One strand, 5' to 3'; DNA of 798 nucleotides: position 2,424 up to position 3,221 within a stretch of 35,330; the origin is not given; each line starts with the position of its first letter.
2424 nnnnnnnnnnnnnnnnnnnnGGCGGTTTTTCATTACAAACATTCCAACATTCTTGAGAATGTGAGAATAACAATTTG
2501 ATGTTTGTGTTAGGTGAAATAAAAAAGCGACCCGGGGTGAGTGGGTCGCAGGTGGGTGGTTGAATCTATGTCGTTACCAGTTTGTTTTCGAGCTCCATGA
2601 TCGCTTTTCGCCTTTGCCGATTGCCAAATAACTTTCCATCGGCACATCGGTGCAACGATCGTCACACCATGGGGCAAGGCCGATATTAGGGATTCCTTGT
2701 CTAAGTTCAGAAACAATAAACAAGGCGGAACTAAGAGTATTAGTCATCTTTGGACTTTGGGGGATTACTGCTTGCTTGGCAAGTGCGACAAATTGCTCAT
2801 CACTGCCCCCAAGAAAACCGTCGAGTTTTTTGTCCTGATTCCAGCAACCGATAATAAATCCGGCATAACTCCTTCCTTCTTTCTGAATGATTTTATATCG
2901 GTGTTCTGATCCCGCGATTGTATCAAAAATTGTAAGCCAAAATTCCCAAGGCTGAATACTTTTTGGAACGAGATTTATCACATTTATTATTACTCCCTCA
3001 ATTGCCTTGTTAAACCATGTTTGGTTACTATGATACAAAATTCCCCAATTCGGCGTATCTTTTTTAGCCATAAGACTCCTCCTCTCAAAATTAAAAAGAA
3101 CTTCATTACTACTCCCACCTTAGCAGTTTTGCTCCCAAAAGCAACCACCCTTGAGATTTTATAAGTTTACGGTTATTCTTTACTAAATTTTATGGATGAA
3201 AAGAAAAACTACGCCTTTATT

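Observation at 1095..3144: Paralogous 165-169 aa proteins of unknown family sit tail-to-tail with the zinc-ribbon genes; one copy carries an extra coupled 72-aa gene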

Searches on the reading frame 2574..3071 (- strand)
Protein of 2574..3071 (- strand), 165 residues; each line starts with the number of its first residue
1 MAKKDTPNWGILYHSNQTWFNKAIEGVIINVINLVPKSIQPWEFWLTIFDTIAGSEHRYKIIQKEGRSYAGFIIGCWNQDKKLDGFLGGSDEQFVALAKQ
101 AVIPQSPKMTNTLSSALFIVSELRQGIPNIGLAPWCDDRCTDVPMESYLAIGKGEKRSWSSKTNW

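Call 6: search_protein_families(library=pfam, proteins=[window:2574-3071:-], max_evalue=1)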
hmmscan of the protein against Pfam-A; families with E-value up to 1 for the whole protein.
window:2574-3071:- (165 aa): 0 families

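Call 7: search_protein_families(library=ncbifam, proteins=[window:2574-3071:-], max_evalue=1)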
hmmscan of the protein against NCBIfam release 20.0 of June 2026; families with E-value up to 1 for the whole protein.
window:2574-3071:- (165 aa): 0 families

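Call 8: find_homologous_proteins(query=window:2574-3071:-)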
Query window:2574-3071:- (165 aa): 2 proteins with E <= 0.001 among 106 candidates.
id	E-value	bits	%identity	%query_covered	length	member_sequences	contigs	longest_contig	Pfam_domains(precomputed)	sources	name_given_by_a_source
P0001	2.0e-109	381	99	100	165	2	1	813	-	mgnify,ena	mgnify:FL=1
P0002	4.3e-47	178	53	97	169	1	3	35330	-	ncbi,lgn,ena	-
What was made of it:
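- The indexed search found only the query itself and its paralog (call 8).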

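Call 9: search_protein_families(library=phrogs, proteins=[window:2574-3071:-], max_evalue=1)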
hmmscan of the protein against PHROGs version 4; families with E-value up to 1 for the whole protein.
window:2574-3071:- (165 aa): 1 family
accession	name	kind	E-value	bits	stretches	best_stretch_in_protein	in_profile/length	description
phrog_9984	-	unknown function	0.044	15.2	1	109-141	88-120/129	-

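Call 10: search_protein_families(library=padloc, proteins=[window:2574-3071:-], max_evalue=1)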
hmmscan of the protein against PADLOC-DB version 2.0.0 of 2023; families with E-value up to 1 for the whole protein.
window:2574-3071:- (165 aa): 0 families

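Call 14: search_solved_structures(query=A1, max_evalue=10)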
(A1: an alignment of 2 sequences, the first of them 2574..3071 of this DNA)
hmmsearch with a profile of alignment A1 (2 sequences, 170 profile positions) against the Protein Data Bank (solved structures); distinct sequences matched with E-value up to 10: 2.
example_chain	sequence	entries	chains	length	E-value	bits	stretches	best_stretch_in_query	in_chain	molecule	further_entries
8btg_A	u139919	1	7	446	0.84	12.4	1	2-59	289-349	Chromosomal replication initiator protein DnaA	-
8bv3_A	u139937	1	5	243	0.87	12.3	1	2-44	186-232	Chromosomal replication initiator protein DnaA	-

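Call 21: find_encoding_contigs(protein=P0001, flank=10000, max_places=10)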
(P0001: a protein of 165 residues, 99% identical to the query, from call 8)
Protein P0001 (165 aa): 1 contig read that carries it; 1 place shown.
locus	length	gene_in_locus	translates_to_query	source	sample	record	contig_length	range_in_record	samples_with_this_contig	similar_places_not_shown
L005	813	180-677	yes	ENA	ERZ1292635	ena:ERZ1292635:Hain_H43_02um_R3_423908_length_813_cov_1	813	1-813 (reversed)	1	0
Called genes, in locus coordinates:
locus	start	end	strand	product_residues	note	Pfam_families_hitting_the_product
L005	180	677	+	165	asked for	-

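Call 24: search_protein_representatives(alignment_id=A1)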
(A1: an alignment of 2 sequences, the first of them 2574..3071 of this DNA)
Query: 2 sequences, 170 profile positions. Proteins with E-value up to 0.001 (for the whole library): 7; up to 1e-10: 2; up to 1e-30: 2. The best 7 are listed.
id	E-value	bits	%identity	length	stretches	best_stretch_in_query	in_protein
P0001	2.7e-96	336.2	-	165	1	1-169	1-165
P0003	1.8e-31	125.3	-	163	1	7-161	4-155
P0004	1.9e-06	43.9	-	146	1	44-158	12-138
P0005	1.3e-05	41.1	-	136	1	42-153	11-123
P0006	6.7e-05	38.8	-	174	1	7-155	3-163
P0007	9.4e-04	35.0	-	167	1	38-126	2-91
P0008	9.8e-04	35.0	-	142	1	38-164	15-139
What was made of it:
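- A full HMM scan of 1.84 billion representatives returned seven proteins: the query's own cluster, P0003 (1.8e-31) and five weak hits (call 24).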

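Call 25: predict_structure(alignment_id=A1)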
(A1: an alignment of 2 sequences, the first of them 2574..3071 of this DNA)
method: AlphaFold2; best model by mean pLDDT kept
length: 165 residues; sequences in the alignment: 2
mean_pLDDT: 38.5   pTM: 0.37
mean pLDDT of the five models: 38.5, 36.2, 32.2, 30.6, 29.5
residues with pLDDT >= 90: 0; 70-90: 0; 50-70: 42; < 50: 123
segments of 3 or more residues with pLDDT < 50: 1-19, 49-56, 64-117, 128-165
pLDDT, mean of each block of 10 residues (from residue 1): 26 40 55 56 55 46 44 37 30 23 27 42 49 31 32 29 26
secondary structure, 60 per line:
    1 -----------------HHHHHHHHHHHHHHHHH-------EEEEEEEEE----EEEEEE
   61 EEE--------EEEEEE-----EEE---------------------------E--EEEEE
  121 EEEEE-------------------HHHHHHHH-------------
elements in order: H18-34 E42-50 E55-63 E72-77 E83-85 E116-125 H145-152
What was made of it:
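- Tried and rejected: With only two sequences it failed, at pLDDT 38.5 (call 25).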

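Call 28: find_homologous_proteins(query=A3, max_evalue=0.01)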
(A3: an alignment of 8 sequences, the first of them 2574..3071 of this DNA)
Query A3 (8 sequences) (165 aa, profile of the alignment): 5 proteins with E <= 0.01 among 8000 candidates.
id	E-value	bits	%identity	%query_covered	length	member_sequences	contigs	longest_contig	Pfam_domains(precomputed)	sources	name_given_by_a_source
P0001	9.9e-64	232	99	100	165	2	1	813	-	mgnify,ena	mgnify:FL=1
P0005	6.1e-44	167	27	68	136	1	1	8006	-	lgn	-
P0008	1.6e-43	166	25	76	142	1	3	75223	-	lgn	-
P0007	5.7e-41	158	33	51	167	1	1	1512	-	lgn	-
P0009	9.4e-19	85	30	42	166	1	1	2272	-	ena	-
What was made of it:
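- A profile search added one more member (call 28). There are homologs in independent genomes and in a phage-like contig (calls 24, 28).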

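Call 29: find_encoding_contigs(protein=P0008, flank=6000, max_places=4)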
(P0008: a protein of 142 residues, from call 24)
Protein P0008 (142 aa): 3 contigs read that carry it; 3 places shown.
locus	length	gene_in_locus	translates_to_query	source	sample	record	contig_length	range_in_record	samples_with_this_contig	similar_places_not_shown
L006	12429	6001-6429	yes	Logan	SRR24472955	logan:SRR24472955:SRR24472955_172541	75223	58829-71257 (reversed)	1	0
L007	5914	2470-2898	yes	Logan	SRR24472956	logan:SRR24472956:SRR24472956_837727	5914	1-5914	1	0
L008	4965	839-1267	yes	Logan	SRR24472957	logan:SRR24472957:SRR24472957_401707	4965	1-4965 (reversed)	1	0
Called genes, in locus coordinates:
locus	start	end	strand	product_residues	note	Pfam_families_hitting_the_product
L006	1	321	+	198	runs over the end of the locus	-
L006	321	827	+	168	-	PF01844:HNH, PF14279:HNH_5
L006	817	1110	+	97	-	-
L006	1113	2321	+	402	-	PF00587:tRNA-synt_2b, PF03129:HGTP_anticodon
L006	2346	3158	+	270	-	-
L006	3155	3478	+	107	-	-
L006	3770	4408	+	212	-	-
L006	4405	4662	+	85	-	-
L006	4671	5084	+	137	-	-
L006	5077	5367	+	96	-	-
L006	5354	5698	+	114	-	-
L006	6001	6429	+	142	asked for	-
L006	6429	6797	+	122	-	-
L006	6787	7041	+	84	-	-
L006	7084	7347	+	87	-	-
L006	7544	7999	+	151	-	-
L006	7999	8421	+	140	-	-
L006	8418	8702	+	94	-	-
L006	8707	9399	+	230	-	-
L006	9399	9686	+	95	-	-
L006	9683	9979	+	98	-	-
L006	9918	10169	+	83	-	-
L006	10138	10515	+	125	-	-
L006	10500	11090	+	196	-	-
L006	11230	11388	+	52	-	-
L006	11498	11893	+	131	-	-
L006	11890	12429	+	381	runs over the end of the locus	-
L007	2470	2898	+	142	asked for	-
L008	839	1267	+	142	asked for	-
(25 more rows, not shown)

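Call 30: find_encoding_contigs(protein=P0005, flank=6000, max_places=4)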
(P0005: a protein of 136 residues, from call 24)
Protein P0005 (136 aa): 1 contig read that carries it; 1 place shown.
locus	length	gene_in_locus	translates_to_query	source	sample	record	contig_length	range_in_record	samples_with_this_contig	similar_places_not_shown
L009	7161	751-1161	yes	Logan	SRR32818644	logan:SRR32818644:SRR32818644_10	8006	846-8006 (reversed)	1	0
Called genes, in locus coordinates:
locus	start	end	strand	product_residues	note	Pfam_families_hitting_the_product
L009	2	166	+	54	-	?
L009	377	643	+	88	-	-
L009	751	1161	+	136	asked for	-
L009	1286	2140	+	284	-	PF03476:MOSC_N, PF03473:MOSC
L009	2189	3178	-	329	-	PF01734:Patatin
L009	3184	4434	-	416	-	-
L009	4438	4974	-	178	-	PF07963:N_methyl (weak)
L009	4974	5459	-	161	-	-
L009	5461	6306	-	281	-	-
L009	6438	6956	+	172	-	-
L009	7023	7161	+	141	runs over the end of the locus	PF00293:NUDIX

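Call 31: find_encoding_contigs(protein=P0009, flank=6000, max_places=4)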
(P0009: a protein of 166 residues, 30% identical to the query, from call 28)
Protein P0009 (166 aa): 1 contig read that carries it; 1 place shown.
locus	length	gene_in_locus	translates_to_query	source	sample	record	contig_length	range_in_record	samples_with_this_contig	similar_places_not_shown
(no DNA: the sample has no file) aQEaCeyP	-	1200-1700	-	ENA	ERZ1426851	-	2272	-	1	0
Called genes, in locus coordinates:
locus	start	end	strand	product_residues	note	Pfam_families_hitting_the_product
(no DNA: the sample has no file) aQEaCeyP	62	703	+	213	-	-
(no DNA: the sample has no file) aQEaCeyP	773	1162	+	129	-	-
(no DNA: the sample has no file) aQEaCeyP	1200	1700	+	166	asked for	-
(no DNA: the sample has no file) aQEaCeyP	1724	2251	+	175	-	PF07963:N_methyl (weak)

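Call 32: find_encoding_contigs(protein=P0007, flank=6000, max_places=4)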
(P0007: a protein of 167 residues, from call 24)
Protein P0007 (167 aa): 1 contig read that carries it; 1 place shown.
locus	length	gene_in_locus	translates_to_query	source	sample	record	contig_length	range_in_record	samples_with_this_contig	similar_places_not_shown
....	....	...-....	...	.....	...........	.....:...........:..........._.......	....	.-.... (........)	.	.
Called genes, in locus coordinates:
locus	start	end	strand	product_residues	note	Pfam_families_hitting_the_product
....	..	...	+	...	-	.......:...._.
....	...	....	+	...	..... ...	-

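Call 37: search_solved_structures(query=A4, max_evalue=10)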
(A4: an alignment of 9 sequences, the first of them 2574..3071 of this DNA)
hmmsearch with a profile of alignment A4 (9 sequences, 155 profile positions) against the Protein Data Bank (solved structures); distinct sequences matched with E-value up to 10: 2.
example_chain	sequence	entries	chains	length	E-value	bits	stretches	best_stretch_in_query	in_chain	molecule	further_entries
5i1t_A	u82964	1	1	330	0.48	13.3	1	11-100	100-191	Stage II sporulation protein D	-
5txu_A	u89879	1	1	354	0.58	13.1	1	11-100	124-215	Stage II sporulation protein D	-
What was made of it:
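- Tried and rejected: PDB sequence searches found nothing (calls 14, 37).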

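Call 38: search_protein_families(library=pfam, alignment_id=A4, max_evalue=1)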
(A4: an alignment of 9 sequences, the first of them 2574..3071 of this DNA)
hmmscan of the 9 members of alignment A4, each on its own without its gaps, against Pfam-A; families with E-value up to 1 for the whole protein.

A. member 1, window:2574-3071:- (165 aa): 0 families

B. families by the number of members that match (of 9 scanned): 5 families
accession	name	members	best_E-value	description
PF12979.12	DUF3863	1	0.031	Domain of Unknown Function with PDB structure (DUF3863)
PF05537.16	DUF759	1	0.036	Borrelia burgdorferi protein of unknown function (DUF759)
PF13415.12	Kelch_3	1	0.058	Galactose oxidase, central domain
PF00227.31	Proteasome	1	0.063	Proteasome subunit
PF12995.12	DUF3879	1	0.33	Domain of unknown function, E. rectale Gene description (DUF3879)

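Call 41: find_encoding_contigs(protein=P0003, flank=8000, max_places=5)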
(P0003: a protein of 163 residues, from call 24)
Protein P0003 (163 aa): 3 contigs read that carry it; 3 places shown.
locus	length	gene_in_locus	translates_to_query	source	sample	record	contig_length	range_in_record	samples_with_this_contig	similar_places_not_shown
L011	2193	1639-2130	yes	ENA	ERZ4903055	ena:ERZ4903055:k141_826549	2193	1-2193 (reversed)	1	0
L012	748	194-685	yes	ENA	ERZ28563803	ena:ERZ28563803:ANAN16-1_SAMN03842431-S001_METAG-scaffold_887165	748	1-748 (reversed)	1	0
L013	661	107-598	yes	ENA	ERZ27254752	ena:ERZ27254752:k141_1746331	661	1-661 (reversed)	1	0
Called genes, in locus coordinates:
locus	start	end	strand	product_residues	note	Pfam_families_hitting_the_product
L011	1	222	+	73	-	?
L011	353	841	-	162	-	PF01936:NYN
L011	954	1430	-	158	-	-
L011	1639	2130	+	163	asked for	-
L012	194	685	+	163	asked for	-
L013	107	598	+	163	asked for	-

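Call 42: find_encoding_contigs(protein=P0006, flank=8000, max_places=5)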
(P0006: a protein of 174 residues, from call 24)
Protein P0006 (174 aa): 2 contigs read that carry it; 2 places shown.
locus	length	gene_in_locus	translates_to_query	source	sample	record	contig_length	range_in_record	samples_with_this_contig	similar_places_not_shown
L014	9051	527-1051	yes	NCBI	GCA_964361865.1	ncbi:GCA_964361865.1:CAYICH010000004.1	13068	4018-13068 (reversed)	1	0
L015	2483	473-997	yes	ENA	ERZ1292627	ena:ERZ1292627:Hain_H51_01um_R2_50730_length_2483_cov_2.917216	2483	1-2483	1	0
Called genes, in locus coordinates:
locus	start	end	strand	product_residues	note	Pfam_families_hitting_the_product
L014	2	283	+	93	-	?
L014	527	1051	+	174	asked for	-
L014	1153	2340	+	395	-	-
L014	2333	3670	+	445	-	-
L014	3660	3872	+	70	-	PF01176:eIF-1a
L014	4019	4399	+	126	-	PF00416:Ribosomal_S13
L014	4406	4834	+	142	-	PF00411:Ribosomal_S11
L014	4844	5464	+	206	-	PF00163:Ribosomal_S4, PF01479:S4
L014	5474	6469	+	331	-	PF01193:RNA_pol_L, PF01000:RNA_pol_A_bac, PF03118:RNA_pol_A_CTD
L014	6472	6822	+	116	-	PF01196:Ribosomal_L17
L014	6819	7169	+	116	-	PF00572:Ribosomal_L13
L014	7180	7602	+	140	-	PF00380:Ribosomal_S9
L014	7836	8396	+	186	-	PF01025:GrpE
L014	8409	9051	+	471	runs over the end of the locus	-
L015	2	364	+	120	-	?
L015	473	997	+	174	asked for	-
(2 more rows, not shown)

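Call 43: find_encoding_contigs(protein=P0004, flank=8000, max_places=5)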
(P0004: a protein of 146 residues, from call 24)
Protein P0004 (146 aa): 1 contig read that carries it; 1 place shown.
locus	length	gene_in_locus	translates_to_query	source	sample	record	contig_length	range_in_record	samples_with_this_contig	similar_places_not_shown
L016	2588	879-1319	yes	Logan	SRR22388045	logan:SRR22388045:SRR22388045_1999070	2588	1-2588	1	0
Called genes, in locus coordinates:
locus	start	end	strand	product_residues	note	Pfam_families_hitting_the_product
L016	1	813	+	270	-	?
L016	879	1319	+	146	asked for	-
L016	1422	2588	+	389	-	?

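Call 47: predict_structure(alignment_id=A4)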
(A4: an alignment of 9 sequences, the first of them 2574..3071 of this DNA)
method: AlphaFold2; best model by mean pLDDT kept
length: 165 residues; sequences in the alignment: 9
mean_pLDDT: 80.6   pTM: 0.78
mean pLDDT of the five models: 80.6, 80.2, 78.2, 75.6, 73.4
residues with pLDDT >= 90: 63; 70-90: 68; 50-70: 15; < 50: 19
segments of 3 or more residues with pLDDT < 50: 1-7, 9-12, 158-165
pLDDT, mean of each block of 10 residues (from residue 1): 42 66 85 87 93 92 90 92 88 79 77 96 94 88 83 58 39
secondary structure, 60 per line:
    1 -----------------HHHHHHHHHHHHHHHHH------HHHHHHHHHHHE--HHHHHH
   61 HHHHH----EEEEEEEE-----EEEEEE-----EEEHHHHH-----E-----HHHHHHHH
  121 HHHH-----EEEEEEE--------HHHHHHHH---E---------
elements in order: H18-34 H41-51 H55-65 E70-77 E83-88 E94-96 H97-101 H113-124 E130-136 H145-152
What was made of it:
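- On Any known fold for the 165-aa proteins: The model has pLDDT 80.6 and pTM 0.78 (call 47).
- The AlphaFold model is confident (call 47).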

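Call 50: fold_search(model_id=the predicted structure, library=pdb)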
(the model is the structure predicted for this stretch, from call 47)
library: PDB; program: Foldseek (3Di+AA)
matches with E <= 10: 62; with E <= 0.001: 0
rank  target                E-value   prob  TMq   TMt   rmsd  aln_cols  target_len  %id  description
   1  5da8_K                8.7e-01  0.02  0.16  0.08  15.6       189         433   11  Crystal structure of chaperonin GroEL from (released 2015-10-14)
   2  1vom                  1.3e+00  0.02  0.15  0.05  17.9       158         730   14  COMPLEX BETWEEN DICTYOSTELIUM MYOSIN AND MGADP AND VANADATE AT 1.9A RESOLUTION (released 1996-12-23)
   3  6s65_B                2.7e+00  0.01  0.16  0.08  17.4       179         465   11  Crystal Structure of the Homospermidine Synthase (HSS) variant N135F from Blastochloris viridis in Complex with NAD (released 2020-07-15)
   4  2bkh_A                2.7e+00  0.01  0.13  0.04  15.6       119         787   11  Myosin VI nucleotide-free (MDInsert2) crystal structure (released 2005-06-07)
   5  1mne                  2.7e+00  0.01  0.14  0.05  18.0       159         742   12  TRUNCATED HEAD OF MYOSIN FROM DICTYOSTELIUM DISCOIDEUM COMPLEXED WITH MG-PYROPHOSPHATE (released 1996-08-17)
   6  7bqc_MODEL_1_A        2.9e+00  0.03  0.22  0.27   9.7       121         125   16  Solution NMR structure of NF4; de novo designed protein with a novel fold (released 2021-03-24)
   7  2mv2_MODEL_1_A        3.1e+00  0.01  0.15  0.16  16.0       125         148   10  Solution structure of Twinstar from Drosophila melanogastor (released 2015-09-23)
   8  7wls_A                3.5e+00  0.01  0.16  0.04  23.5       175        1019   10  Crystal structure of the multidrug efflux transporter BpeB from Burkholderia pseudomallei (released 2023-07-19)
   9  6l2w_A                3.7e+00  0.06  0.23  0.30   7.2       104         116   10  Crystal structure of a novel fold protein Gp72 from the freshwater cyanophage Mic1 (released 2020-05-13)
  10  8g4p_C                4.0e+00  0.02  0.11  0.09   6.8        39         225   15  Crystal structure of the peanut allergen Ara h 2 bound by two neutralizing antibodies 13T1 and 13T5 (released 2023-12-20)
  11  1w9k                  4.2e+00  0.01  0.13  0.05  17.7       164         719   12  Dictyostelium discoideum Myosin II motor domain S456E with bound MgADP-BeFx (released 2006-03-16)
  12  2qvp_A                4.5e+00  0.01  0.10  0.07   8.1        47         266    8  CRYSTAL STRUCTURE OF A PUTATIVE METALLOPEPTIDASE (SAMA_0725) FROM SHEWANELLA AMAZONENSIS SB2B AT 2.00 A RESOLUTION (released 2007-08-28)
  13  4ev1                  4.8e+00  0.06  0.24  0.19   7.2        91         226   11  Anabaena Tic22 (protein transport) (released 2012-05-16)
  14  2z5b_A                4.8e+00  0.01  0.13  0.17  10.9        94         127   12  Crystal Structure of a Novel Chaperone Complex for Yeast 20S Proteasome Assembly (released 2008-01-22)
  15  1olm_E                5.1e+00  0.02  0.17  0.08  11.9        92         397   11  Supernatant Protein Factor in Complex with RRR-alpha-Tocopherylquinone: A Link between Oxidized Vitamin E and Choleste (released 2004-08-12)
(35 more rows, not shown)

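Call 51: fold_search(model_id=the predicted structure, library=viral)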
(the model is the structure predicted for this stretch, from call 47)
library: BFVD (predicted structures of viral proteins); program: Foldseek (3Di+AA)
matches with E <= 10: 202; with E <= 0.001: 0
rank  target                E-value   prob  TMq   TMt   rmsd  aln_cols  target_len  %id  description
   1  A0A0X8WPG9            7.3e-02  0.25  0.23  0.35  15.1       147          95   14  (no name in the UniProt tables at hand)
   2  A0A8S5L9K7            1.6e-01  0.57  0.22  0.45   8.0        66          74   14  Uncharacterized protein [Myoviridae sp. ctPuP5]
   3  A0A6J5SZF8            1.9e-01  0.44  0.26  0.46   5.1        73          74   14  Uncharacterized protein [uncultured Caudovirales phage]
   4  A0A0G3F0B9            1.9e-01  0.25  0.28  0.34  10.6       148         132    9  (no name in the UniProt tables at hand)
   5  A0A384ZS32            1.9e-01  0.21  0.26  0.34  10.4       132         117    8  Uncharacterized protein [Vibrio phage YC]
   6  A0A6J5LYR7            2.8e-01  0.57  0.32  0.44   6.5        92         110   18  Uncharacterized protein [uncultured Caudovirales phage]
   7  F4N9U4                3.3e-01  0.04  0.17  0.15  15.7       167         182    8  Tail tubular protein A [Pantoea phage LIMEzero]
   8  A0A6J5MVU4            3.8e-01  0.23  0.19  0.42   7.3        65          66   17  Uncharacterized protein [uncultured Caudovirales phage]
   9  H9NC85                4.9e-01  0.18  0.22  0.20   8.7        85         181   10  (no name in the UniProt tables at hand)
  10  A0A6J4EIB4            5.2e-01  0.10  0.24  0.29  16.6       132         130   10  (no name in the UniProt tables at hand)
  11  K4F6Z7                5.9e-01  0.20  0.23  0.47   7.4        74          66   16  Uncharacterized protein [Cronobacter phage vB_CsaM_GAP32]
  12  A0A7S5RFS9            6.7e-01  0.05  0.15  0.21  13.4       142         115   14  (no name in the UniProt tables at hand)
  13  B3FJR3                8.7e-01  0.28  0.29  0.39   4.2        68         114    7  Uncharacterized protein [Pseudomonas phage 201phi2-1]
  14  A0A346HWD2            8.7e-01  0.21  0.21  0.41   7.0        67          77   15  (no name in the UniProt tables at hand)
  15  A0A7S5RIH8            9.2e-01  0.09  0.18  0.38   7.0        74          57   15  (no name in the UniProt tables at hand)
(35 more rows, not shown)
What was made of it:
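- On Any known fold for the 165-aa proteins: The best Foldseek E-values were 0.87 against PDB and 0.073 against BFVD (calls 50, 51).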

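Call 55: find_related_loci(query=A5, collection=genome_contigs, flank=8000)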
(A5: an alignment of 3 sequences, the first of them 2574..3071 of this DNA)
Query A5 (165 aa) in genome_contigs; peptide patterns used: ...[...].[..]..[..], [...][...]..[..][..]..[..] (x = any residue, [..] = any of these).
73 stretches matched a pattern, but none encodes a relative of the query by tblastn (E <= 1e-3).
